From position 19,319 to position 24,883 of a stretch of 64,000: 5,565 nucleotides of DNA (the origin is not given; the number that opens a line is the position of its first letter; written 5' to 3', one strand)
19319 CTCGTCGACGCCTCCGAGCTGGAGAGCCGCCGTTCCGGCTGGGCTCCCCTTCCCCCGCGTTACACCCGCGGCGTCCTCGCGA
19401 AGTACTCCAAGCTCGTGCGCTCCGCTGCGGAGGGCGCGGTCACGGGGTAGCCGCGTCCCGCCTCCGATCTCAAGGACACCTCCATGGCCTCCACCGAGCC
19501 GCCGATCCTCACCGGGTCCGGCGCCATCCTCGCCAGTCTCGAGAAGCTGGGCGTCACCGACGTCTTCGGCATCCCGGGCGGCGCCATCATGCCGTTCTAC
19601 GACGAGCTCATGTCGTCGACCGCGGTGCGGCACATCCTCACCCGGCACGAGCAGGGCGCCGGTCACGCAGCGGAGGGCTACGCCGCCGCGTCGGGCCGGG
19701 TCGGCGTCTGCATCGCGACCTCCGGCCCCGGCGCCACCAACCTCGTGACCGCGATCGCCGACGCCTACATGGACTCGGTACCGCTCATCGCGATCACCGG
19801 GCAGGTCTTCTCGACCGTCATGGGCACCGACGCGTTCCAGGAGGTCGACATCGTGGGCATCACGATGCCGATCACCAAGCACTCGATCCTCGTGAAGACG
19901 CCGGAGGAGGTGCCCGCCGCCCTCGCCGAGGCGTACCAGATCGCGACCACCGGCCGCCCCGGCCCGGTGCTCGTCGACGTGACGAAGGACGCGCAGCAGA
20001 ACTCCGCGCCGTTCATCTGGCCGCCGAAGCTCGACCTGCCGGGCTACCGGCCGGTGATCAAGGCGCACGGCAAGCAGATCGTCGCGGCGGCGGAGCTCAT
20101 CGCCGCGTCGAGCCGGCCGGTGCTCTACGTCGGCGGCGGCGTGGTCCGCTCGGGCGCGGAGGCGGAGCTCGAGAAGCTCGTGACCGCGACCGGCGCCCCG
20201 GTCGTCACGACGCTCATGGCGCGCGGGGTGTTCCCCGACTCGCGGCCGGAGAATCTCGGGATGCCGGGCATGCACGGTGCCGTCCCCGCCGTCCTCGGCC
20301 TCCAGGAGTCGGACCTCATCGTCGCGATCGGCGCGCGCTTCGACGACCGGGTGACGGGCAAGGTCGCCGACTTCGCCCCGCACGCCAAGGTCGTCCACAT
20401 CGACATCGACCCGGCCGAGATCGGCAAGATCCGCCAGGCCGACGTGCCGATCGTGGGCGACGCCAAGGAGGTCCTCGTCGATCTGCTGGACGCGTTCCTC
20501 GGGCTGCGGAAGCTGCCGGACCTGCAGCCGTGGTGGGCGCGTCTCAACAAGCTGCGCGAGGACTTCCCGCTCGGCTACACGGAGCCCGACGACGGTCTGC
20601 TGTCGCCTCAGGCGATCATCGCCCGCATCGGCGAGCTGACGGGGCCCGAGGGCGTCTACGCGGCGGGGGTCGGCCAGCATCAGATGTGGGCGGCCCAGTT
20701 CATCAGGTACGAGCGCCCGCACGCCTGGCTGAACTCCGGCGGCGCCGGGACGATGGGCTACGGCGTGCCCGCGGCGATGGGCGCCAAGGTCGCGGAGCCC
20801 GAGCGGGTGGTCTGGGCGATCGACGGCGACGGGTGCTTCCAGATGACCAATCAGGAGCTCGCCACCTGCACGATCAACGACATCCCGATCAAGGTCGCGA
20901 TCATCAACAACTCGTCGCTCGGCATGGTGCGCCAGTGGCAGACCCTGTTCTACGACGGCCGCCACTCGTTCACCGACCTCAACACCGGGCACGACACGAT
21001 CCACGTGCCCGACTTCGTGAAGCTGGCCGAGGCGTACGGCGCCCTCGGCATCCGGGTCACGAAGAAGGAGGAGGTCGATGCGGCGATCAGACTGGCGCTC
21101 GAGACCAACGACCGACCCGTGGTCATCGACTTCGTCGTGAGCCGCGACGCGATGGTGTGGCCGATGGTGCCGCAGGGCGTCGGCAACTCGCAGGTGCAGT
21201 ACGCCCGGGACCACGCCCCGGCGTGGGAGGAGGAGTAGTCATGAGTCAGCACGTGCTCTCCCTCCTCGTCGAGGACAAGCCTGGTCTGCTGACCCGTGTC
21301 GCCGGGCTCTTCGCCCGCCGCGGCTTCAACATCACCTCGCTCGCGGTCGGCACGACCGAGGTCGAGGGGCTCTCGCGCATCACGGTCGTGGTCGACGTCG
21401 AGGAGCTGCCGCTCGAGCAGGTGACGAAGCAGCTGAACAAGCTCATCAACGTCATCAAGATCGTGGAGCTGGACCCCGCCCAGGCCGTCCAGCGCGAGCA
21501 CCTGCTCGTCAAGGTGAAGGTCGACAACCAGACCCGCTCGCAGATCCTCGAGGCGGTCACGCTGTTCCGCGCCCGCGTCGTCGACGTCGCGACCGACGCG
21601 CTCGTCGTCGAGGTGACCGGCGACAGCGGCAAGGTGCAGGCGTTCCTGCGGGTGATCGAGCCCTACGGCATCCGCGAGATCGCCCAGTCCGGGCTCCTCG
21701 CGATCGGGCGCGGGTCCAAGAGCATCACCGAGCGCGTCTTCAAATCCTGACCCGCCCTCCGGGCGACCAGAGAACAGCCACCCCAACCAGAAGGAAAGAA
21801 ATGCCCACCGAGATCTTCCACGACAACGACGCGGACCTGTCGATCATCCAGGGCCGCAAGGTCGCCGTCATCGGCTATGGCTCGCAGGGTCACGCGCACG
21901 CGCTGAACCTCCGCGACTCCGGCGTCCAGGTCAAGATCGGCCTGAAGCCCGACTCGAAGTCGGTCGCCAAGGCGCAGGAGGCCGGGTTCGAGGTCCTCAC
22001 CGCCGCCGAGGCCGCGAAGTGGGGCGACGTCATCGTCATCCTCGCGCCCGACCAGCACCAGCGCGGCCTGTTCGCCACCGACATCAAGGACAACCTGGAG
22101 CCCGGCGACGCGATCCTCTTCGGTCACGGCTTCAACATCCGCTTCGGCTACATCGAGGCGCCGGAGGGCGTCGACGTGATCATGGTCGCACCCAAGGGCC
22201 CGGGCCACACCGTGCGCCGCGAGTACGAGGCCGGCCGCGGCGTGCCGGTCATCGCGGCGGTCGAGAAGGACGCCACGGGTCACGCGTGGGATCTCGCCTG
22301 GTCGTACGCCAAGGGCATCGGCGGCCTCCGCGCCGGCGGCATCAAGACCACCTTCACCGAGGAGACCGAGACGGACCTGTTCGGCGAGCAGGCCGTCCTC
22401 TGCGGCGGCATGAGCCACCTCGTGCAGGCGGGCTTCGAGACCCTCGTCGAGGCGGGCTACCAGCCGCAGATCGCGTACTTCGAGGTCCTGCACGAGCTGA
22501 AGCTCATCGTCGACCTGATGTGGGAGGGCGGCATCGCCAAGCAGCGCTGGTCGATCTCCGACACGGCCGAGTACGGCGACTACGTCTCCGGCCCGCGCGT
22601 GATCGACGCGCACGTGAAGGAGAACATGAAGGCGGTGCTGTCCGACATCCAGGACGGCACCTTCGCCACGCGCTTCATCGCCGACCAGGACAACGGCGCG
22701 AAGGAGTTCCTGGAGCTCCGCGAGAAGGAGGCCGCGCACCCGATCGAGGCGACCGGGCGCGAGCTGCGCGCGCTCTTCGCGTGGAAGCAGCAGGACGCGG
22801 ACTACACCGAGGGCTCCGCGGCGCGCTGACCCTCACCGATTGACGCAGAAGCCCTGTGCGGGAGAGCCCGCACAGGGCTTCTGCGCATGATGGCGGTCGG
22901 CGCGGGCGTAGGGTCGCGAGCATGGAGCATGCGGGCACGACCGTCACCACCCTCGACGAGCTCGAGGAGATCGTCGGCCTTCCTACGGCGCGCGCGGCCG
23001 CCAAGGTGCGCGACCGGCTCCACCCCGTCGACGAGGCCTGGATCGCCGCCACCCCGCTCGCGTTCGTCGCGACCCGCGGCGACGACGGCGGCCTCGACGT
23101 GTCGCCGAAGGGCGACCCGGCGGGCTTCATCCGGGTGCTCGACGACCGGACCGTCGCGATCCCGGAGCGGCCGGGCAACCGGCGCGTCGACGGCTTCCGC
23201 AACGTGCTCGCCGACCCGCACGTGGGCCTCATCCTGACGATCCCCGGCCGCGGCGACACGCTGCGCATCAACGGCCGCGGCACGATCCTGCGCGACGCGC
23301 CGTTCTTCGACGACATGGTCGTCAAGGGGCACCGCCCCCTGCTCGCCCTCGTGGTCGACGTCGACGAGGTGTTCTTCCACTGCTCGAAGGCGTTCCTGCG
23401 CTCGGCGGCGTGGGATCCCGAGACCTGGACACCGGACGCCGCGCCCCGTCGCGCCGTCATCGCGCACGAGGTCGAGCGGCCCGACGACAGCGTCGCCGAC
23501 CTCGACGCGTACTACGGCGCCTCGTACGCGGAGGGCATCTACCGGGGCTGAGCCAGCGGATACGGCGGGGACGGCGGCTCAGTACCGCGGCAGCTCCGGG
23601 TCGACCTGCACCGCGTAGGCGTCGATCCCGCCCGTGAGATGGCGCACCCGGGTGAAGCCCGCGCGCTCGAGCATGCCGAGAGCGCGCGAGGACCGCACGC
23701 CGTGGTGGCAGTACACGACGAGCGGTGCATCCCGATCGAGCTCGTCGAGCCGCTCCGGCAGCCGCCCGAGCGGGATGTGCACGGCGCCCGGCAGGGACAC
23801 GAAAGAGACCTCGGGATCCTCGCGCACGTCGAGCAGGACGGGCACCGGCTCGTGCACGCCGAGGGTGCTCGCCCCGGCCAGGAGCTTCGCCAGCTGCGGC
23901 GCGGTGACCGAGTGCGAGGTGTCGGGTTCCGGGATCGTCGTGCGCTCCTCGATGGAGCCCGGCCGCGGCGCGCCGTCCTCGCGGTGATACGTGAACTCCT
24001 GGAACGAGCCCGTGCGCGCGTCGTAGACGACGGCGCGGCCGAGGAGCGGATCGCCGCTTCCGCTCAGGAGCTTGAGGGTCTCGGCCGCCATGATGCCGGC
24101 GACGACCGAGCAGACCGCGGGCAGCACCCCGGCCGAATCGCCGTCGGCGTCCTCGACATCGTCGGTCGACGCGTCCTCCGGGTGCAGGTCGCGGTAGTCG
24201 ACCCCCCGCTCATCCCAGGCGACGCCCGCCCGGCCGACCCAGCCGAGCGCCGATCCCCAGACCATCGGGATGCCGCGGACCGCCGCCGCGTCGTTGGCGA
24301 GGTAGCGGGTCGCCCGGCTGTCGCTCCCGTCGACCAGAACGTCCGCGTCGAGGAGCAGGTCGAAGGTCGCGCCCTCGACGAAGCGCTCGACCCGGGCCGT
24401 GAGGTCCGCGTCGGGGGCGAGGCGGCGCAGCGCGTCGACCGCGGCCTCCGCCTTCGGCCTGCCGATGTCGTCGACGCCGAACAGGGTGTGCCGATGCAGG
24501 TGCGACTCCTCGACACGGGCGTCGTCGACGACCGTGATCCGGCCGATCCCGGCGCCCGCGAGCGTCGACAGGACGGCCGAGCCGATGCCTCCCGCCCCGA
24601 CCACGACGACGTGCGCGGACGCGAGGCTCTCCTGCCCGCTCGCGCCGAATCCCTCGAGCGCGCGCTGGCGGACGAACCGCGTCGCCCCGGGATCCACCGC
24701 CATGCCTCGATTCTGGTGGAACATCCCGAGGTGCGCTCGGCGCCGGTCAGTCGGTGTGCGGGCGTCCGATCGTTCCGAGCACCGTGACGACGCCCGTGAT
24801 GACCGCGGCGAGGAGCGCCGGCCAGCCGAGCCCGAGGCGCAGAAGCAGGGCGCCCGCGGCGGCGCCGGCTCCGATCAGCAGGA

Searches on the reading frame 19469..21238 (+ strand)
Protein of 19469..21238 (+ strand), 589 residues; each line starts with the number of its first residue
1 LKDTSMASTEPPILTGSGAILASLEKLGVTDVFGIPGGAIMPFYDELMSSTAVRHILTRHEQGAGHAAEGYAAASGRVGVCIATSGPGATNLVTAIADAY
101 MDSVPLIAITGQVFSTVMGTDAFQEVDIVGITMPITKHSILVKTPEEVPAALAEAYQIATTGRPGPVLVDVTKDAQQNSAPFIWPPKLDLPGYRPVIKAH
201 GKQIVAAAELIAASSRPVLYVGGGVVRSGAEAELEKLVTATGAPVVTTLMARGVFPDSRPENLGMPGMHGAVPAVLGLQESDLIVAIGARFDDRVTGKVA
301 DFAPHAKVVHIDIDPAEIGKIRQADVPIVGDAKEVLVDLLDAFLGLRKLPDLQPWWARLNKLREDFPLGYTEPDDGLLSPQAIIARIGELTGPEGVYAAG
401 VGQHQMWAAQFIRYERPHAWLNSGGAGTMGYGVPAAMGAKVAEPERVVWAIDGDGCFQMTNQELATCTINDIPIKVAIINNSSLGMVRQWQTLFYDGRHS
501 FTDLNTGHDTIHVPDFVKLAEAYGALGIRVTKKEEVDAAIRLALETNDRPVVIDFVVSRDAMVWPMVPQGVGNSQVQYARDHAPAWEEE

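Call 43: search_protein_families(library=pfam, proteins=[window:19469-21238:+], max_evalue=0.0001)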
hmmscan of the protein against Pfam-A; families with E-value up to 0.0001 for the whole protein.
window:19469-21238:+ (589 aa): 3 families
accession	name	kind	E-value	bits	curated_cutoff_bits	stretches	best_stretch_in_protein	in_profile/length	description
PF02775.26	TPP_enzyme_C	-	2.4e-56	190.2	21.9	1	400-555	1-151/151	Thiamine pyrophosphate enzyme, C-terminal TPP binding domain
PF00205.28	TPP_enzyme_M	-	5.8e-50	169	30.4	1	206-339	3-137/137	Thiamine pyrophosphate enzyme, central domain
PF02776.23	TPP_enzyme_N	-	3.8e-40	136.8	26.8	1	15-130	2-118/119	Thiamine pyrophosphate enzyme, N-terminal TPP binding domain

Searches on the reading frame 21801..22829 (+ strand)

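Call 43: search_protein_families(library=pfam, proteins=[window:21801-22829:+], max_evalue=0.0001)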
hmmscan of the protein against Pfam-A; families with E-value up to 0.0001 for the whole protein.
window:21801-22829:+ (342 aa): 4 families
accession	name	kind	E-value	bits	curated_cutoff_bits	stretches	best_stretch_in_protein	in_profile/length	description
PF07991.19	KARI_N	-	1.1e-73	246.7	20.6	1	16-179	2-165/165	Acetohydroxy acid isomeroreductase, NADPH-binding domain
PF01450.25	KARI_C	-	1.6e-61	207.2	29.1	1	185-328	1-144/144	Ketol-acid reductoisomerase, C-terminal domain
PF03807.23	F420_oxidored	-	2.1e-07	31.9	21.6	1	20-88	1-73/94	NADP oxidoreductase coenzyme F420-dependent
PF02826.25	2-Hacid_dh_C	-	4.7e-06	26.5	25.1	1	14-91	32-109/178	D-isomer specific 2-hydroxyacid dehydrogenase, NAD binding domain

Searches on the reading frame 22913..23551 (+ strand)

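Call 43: search_protein_families(library=pfam, proteins=[window:22913-23551:+], max_evalue=0.0001)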
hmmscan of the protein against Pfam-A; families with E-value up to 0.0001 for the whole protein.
window:22913-23551:+ (212 aa): 1 family
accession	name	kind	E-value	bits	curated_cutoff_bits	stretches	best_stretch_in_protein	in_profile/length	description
PF01243.27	PNPOx_N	-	2.3e-15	57.5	28.1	1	41-157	6-120/120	Pyridoxamine 5'-phosphate oxidase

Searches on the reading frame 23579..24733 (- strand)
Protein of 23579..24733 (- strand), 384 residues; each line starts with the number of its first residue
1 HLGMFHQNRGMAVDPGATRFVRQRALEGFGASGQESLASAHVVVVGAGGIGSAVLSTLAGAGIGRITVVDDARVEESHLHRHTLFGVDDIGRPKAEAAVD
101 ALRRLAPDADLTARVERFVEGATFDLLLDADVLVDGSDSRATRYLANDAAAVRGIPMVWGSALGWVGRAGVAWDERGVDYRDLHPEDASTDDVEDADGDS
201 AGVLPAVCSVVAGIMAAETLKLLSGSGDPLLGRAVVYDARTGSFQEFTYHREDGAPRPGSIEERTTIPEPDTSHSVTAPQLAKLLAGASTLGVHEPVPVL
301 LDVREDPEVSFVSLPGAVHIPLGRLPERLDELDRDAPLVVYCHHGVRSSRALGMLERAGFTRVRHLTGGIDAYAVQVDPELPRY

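Call 22: search_protein_families(library=pfam, proteins=[window:23579-24733:-], max_evalue=0.0001)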
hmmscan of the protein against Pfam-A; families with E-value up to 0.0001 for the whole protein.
window:23579-24733:- (384 aa): 2 families
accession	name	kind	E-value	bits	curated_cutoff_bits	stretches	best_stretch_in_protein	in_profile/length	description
PF00899.27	ThiF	-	1.8e-58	197.9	28.1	1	22-249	3-229/238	ThiF family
PF00581.25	Rhodanese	-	1.7e-17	64.1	22.2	1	295-374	11-100/102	Rhodanese-like domain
